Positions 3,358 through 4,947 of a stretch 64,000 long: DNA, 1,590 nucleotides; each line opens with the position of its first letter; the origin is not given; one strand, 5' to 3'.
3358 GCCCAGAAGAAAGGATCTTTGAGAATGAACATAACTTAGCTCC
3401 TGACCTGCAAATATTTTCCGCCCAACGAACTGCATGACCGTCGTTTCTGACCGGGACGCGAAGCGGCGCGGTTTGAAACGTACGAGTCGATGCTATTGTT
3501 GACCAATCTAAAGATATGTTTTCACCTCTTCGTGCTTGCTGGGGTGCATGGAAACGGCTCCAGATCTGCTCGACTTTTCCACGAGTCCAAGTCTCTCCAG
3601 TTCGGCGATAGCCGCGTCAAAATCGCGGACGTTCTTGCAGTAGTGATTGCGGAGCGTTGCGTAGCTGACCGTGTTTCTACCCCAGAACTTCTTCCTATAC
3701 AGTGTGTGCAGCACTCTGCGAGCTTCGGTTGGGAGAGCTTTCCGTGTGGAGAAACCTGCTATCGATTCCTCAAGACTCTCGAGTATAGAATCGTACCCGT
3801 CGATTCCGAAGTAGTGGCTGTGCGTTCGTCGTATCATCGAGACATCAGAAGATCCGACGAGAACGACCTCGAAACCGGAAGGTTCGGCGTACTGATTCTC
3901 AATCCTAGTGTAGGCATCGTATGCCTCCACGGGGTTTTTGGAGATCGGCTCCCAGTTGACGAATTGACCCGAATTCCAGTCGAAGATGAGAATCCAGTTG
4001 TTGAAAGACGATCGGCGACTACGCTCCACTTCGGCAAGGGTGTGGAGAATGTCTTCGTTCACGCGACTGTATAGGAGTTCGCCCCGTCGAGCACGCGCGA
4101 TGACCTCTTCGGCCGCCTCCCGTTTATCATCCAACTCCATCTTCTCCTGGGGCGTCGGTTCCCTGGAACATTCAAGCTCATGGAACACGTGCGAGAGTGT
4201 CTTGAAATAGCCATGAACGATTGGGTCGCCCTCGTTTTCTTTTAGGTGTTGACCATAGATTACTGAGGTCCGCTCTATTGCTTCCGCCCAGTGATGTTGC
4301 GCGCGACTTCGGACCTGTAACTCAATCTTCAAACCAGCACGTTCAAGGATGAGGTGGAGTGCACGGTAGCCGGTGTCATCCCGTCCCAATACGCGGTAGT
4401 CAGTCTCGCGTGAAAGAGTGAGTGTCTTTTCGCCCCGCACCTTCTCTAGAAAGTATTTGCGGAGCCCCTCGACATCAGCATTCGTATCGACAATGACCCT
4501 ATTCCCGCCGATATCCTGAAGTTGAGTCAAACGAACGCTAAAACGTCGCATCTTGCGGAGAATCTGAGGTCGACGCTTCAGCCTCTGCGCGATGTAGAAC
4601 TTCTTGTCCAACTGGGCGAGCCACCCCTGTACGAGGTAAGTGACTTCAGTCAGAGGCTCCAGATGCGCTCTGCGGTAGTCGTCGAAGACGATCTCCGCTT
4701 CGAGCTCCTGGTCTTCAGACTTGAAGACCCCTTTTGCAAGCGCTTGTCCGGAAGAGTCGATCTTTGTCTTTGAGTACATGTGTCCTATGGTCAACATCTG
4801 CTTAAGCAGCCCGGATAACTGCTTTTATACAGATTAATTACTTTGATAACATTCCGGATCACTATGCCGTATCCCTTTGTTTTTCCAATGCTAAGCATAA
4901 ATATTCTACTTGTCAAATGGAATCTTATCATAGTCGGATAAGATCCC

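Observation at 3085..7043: AT-richer 4-kb island carrying a CapRel-like RelA/SpoT fusion protein: candidate single-gene defence/toxin module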

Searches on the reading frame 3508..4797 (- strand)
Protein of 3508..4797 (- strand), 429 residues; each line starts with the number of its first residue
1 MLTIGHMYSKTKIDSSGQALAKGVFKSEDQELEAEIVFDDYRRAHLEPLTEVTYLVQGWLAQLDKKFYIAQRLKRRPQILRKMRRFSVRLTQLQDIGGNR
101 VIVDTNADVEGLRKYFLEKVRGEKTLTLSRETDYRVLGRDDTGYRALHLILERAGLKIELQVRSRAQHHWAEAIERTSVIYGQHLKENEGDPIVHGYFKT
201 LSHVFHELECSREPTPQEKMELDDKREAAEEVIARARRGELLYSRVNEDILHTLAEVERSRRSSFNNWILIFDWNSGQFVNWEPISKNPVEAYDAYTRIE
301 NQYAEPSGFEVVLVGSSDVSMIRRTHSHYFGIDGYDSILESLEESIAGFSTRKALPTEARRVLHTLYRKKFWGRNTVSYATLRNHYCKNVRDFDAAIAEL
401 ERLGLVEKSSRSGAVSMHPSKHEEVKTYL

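Call 3: search_protein_families(library=pfam, proteins=[window:3508-4797:-], max_evalue=0.01)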
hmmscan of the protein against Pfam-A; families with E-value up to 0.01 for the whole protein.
window:3508-4797:- (429 aa): 2 families
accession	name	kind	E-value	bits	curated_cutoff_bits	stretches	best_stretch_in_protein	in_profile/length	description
PF04607.23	RelA_SpoT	-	2.4e-14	54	27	1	71-177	1-104/113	Region found in RelA / SpoT proteins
PF13730.12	HTH_36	-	9.8e-05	22.5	25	1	355-406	3-55/55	Helix-turn-helix domain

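Call 4: search_protein_families(library=padloc, proteins=[window:3508-4797:-], max_evalue=0.1)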
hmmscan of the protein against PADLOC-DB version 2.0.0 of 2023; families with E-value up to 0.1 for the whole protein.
window:3508-4797:- (429 aa): 1 family
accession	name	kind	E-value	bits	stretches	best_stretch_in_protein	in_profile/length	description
PDLC04999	PDC-S33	-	2.3e-56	189.7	1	6-331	6-329/349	-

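Call 5: search_protein_families(library=ncbifam, proteins=[window:3508-4797:-], max_evalue=0.1)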
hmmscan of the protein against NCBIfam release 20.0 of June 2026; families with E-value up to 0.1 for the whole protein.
window:3508-4797:- (429 aa): 3 families
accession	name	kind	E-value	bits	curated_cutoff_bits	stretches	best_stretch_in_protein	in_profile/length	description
NF053588.1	GTPPhKinYjbM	equivalog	1e-05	25.4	320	1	68-175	39-152/201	GTP diphosphokinase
TIGR00691.1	spoT_relA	subfamily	5.1e-05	21.8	499.2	1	45-173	184-308/687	RelA/SpoT family protein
NF008124.0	PRK10872.1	equivalog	0.017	13.6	728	1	69-172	249-348/744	GTP diphosphokinase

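Call 6: search_solved_structures(query=window:3508-4797:-, max_evalue=1, show_alignments=3)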
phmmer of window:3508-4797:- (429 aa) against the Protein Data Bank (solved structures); distinct sequences matched with E-value up to 1: 4.
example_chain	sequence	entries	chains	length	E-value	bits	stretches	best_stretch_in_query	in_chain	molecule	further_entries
9erv_A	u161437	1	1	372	8.9e-13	51.2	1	7-332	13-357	RelA/SpoT family protein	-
7ztb_A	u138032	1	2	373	9e-13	51.2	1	7-332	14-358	RelA/SpoT family protein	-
9s6k_B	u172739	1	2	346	0.0048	19.1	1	70-172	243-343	GTP pyrophosphokinase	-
1vj7_A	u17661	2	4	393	0.027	16.7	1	71-172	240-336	Bifunctional RELA/SPOT | Bifunctional (p)ppGpp synthase/hydrolase RelA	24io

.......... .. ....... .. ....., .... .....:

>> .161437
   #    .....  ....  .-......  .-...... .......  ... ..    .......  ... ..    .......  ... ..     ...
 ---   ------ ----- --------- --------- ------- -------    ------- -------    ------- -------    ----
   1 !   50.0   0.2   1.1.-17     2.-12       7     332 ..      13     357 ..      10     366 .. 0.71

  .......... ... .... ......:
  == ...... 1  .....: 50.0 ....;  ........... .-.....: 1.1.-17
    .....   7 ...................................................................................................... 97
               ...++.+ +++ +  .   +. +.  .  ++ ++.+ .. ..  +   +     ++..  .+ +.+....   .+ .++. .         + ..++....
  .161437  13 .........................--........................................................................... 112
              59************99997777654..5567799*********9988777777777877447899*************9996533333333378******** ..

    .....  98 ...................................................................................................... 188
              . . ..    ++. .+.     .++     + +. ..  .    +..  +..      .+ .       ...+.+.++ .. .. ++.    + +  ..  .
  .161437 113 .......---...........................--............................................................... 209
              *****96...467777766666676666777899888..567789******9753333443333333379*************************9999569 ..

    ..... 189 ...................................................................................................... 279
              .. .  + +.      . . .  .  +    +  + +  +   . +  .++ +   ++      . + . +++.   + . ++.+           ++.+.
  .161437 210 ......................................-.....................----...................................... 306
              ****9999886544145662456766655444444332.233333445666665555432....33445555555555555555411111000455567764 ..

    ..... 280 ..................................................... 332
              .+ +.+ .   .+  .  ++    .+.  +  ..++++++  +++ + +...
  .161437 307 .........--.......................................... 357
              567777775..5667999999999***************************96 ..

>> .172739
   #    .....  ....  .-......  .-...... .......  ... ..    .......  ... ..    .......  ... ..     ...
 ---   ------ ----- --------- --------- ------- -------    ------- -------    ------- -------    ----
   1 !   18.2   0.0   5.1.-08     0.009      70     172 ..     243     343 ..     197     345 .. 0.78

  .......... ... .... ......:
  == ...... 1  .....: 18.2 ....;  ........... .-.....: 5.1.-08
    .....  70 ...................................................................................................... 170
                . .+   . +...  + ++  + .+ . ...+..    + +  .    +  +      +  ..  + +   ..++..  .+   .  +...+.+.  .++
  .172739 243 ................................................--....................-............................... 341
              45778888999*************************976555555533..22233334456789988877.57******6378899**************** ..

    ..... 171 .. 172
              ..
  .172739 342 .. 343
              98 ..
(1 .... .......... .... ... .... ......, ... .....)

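Call 7: find_homologous_proteins(query=window:3508-4797:-, max_evalue=0.001)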
Query window:3508-4797:- (429 aa): 748 proteins with E <= 0.001 among 8000 candidates; the best 120 are listed.
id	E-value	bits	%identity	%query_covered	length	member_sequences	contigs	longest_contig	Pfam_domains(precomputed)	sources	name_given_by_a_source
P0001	2.6e-284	960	100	100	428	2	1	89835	PF04607.24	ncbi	-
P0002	1.5e-222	757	78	99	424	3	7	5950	PF04607.24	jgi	jgi:ppGpp synthetase/RelA/SpoT-type nucleotidyltranferase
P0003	4.2e-221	752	77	99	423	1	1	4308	PF04607.24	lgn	-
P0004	5.8e-220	748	78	99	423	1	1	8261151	PF04607.24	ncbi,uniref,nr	ncbi:hypothetical protein DSCO28_01980 [Desulfosarcina ovata subsp. sediminis]|uniref:RelA/SpoT doma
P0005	9.0e-220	748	76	99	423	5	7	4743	PF04607.24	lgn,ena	-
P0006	2.0e-215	734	74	99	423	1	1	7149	PF04607.24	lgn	-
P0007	5.6e-215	732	75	99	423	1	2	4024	PF04607.24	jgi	-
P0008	1.0e-213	728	74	99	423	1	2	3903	PF04607.24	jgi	jgi:ppGpp synthetase/RelA/SpoT-type nucleotidyltranferase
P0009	6.0e-213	725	73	99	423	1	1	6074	PF04607.24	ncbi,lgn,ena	-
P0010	4.4e-211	719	73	99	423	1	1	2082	PF04607.24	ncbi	-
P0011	7.6e-210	715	73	99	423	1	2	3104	PF04607.24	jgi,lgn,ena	-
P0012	1.7e-206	704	72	99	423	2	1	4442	PF04607.24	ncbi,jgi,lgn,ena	-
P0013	1.4e-205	701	71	99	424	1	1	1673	PF04607.24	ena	-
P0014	7.4e-205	699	72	98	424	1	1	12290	PF04607.24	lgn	-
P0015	3.6e-204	696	72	99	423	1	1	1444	PF04607.24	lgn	-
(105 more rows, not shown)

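Call 9: find_encoding_contigs(protein=P0001, flank=10000, max_places=3)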
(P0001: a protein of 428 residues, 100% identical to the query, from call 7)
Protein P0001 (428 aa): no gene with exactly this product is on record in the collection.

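Call 10: find_encoding_contigs(protein=P0004, flank=10000, max_places=3)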
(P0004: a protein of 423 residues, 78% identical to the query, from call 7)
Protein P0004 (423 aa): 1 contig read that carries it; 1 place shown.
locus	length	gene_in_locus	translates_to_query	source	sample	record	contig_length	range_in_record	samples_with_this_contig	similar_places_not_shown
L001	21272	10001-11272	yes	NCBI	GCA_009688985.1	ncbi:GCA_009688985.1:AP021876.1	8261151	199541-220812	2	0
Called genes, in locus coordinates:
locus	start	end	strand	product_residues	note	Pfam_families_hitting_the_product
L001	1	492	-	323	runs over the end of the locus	PF13481:AAA_25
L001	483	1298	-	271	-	PF13191:AAA_16 (faint), PF13401:AAA_22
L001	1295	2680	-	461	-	-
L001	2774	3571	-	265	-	-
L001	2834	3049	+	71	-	-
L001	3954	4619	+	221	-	-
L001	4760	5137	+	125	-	-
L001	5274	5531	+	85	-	-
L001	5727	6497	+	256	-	-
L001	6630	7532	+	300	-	-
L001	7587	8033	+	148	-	-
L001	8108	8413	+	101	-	PF07978:NIPSNAP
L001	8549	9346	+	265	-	PF01797:Y1_Tnp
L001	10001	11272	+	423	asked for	PF04607:RelA_SpoT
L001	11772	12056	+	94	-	-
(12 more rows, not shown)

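Call 13: find_related_loci(query=A1, collection=genome_contigs, flank=10000)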
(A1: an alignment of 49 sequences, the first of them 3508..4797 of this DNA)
Query A1 (429 aa) in genome_contigs; peptide patterns used: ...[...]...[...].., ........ (x = any residue, [..] = any of these).
162 stretches matched a pattern; 128 encode a relative of the query (tblastn E <= 1e-3); the best 80 are kept; 80 distinct loci.
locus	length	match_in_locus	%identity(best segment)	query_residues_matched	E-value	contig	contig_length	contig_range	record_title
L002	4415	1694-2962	72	7-429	0e+0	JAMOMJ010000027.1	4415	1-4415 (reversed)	MAG: Cyclobacteriaceae bacterium isolate 4281-140_metabat1_scaf2bin.001 4281-140_scaffold_11233_c1, whole genome shotgun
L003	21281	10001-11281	69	3-429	0e+0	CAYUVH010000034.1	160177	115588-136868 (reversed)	MAG TPA_asm: uncultured Verrucomicrobiota bacterium isolate binchicken_co200_328 genome assembly, contig: k141_1583911,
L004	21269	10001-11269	62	7-429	0e+0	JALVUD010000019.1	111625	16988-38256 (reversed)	MAG: Campylobacteraceae bacterium isolate M1_metabat2_scaf2bin.058 M1_NODE_26_length_111625_cov_4.055741, whole genome s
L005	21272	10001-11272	62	6-429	0e+0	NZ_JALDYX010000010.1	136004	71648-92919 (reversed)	Marinobacterium sedimentorum strain OS208 NODE_10_length_136004_cov_109.882030, whole genome shotgun sequence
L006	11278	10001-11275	57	7-429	1e-167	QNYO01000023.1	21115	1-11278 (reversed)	MAG: Hydrogenimonas sp. isolate MAG 80 Ga0232646_1000519, whole genome shotgun sequence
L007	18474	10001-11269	53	7-429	5e-151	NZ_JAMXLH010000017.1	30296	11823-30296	MAG: Paraburkholderia sp. isolate Bin.013_Forest k127_1669953, whole genome shotgun sequence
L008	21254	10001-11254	53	9-429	2e-150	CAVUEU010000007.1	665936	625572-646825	MAG: uncultured Gemmatimonadales bacterium isolate MFD04944.bin.2.59 genome assembly, contig: contig_45708, whole genome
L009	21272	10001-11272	52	7-429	3e-150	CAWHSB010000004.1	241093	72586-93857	MAG: Terriglobia bacterium isolate MFD06714.bin.2.104 genome assembly, contig: contig_11068, whole genome shotgun sequen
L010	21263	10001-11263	52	9-429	4e-150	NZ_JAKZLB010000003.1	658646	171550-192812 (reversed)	Geothrix oryzisoli strain SG189 Scaffold3, whole genome shotgun sequence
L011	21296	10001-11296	52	2-429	1e-148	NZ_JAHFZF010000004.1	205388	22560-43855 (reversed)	Rhodoferax sp. U11-2br contig00004, whole genome shotgun sequence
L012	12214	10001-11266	52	9-429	1e-144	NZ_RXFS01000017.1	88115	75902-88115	Variovorax sp. 679 17, whole genome shotgun sequence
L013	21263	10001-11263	52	9-429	2e-144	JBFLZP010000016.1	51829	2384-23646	MAG: Pseudomonadota bacterium isolate MAG114 MAG114_16, whole genome shotgun sequence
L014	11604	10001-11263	51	9-429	4e-144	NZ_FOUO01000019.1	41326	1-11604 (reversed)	Ectothiorhodospira mobilis strain DSM 4180, whole genome shotgun sequence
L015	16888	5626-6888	50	9-429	1e-143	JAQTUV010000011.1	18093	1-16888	MAG: Sideroxydans sp. isolate STB_72 NODE_7113_length_18093_cov_19.148725_Sandtown_B, whole genome shotgun sequence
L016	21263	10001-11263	52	9-429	4e-143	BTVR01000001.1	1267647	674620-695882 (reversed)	MAG: Pseudomonadota bacterium AMX-MBFR-76 DNA, sequence01, whole genome shotgun sequence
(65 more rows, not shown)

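Call 20: search_protein_families(library=padloc, alignment_id=A2, max_evalue=0.00001)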
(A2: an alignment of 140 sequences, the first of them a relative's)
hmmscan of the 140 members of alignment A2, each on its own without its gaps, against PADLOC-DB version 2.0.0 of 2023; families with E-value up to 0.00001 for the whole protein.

A. member 1, L046:9579-9983:- (134 aa): 0 families

B. families by the number of members that match (of 140 scanned): 235 families (the first 25 are shown)
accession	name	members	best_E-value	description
PDLC04135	mad3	6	6e-59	mads_3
PDLC02980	AriA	6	2.4e-18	-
PDLC02335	AbiLi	6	9e-13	AbiLi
PDLC04213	HEC-02A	5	1.3e-10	-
PDLC04140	mad8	4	3.6e-20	mads_8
PDLC04892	PDC-S06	4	8e-14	-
PDLC04164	AriA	4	4.3e-11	-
PDLC02914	ATPase-Toprim_I-B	4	6e-09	-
PDLC04541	PDC-M25A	4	1.1e-07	-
PDLC04182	HEC-01A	4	2.5e-07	-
PDLC00290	PtuA1|PtuA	4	4.5e-07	AAA ATPase domain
PDLC02707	PbeA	3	1.3e-14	PbeA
PDLC00102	GajA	3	7.3e-10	AAA ATPase domain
PDLC04959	PDC-S20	2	3.3e-67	-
PDLC04956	PDC-S20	2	3e-58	-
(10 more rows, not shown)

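Call 21: search_protein_families(library=pfam, alignment_id=A2, max_evalue=0.00001)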
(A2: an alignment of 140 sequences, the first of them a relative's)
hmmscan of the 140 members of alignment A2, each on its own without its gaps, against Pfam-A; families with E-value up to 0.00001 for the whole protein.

A. member 1, L046:9579-9983:- (134 aa): 0 families

B. families by the number of members that match (of 140 scanned): 136 families (the first 25 are shown)
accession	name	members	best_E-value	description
PF02463.25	SMC_N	5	2.6e-56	RecF/RecN/SMC N terminal domain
PF13304.12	AAA_21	5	1.2e-17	AAA domain, putative AbiEii toxin, Type IV TA system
PF00005.33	ABC_tran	4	3.4e-53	ABC transporter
PF00271.37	Helicase_C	4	1.2e-19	Helicase conserved C-terminal domain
PF13476.12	AAA_23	4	5.3e-19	AAA domain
PF12848.13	ABC_tran_Xtn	4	2.1e-15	ABC transporter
PF00270.35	DEAD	4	5e-10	DEAD/DEAH box helicase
PF04851.21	ResIII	3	5.1e-13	Type III restriction enzyme, res subunit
PF00171.27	Aldedh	2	8.6e-166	Aldehyde dehydrogenase family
PF07693.20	KAP_NTPase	2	2e-36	KAP family P-loop domain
PF17757.6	UvrB_inter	2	1e-33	UvrB interaction domain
PF03831.20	YjdM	2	4.6e-26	PhnA domain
PF12344.14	UvrB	2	1.4e-22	Ultra-violet resistance protein B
PF13175.12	AAA_15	2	2.4e-12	AAA ATPase domain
PF02151.25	UVR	2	5.6e-09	UvrB/uvrC motif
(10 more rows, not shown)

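Call 22: predict_structure(alignment_id=A1)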
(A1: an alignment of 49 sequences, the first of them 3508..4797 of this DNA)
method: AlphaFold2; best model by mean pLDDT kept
length: 429 residues; sequences in the alignment: 49
mean_pLDDT: 82.6   pTM: 0.74
mean pLDDT of the five models: 82.6, 82.4, 81.9, 79.5, 78.4
residues with pLDDT >= 90: 153; 70-90: 220; 50-70: 46; < 50: 10
segments of 3 or more residues with pLDDT < 50: 1-5
pLDDT, mean of each block of 10 residues (from residue 1): 56 94 93 93 90 89 80 88 87 91 89 95 94 89 91 94 85 78 81 89 82 82 86 70 57 74 71 75 78 85 79 73 71 55 58 81 92 91 90 91 89 87 87
secondary structure, 60 per line:
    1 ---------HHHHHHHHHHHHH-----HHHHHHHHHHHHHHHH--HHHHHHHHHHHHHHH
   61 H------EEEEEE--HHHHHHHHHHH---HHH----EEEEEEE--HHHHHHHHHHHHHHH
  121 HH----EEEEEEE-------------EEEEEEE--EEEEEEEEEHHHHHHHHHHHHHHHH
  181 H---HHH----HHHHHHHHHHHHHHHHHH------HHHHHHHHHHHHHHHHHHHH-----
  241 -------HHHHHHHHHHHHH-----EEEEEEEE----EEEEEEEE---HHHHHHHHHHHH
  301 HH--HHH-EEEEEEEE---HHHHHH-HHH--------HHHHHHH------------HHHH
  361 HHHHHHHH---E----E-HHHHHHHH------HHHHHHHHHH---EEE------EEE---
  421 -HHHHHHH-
elements in order: H10-22 H28-43 H46-61 E68-73 H76-86 E97-103 H106-122 E127-133 E147-153 E156-164 H165-181 H192-209 H216-235 H248-260 E266-273 E278-285 H289-302 E309-316 H320-325 H338-344 H357-368 H379-386 H393-402 E406-408 E415-417 H422-428
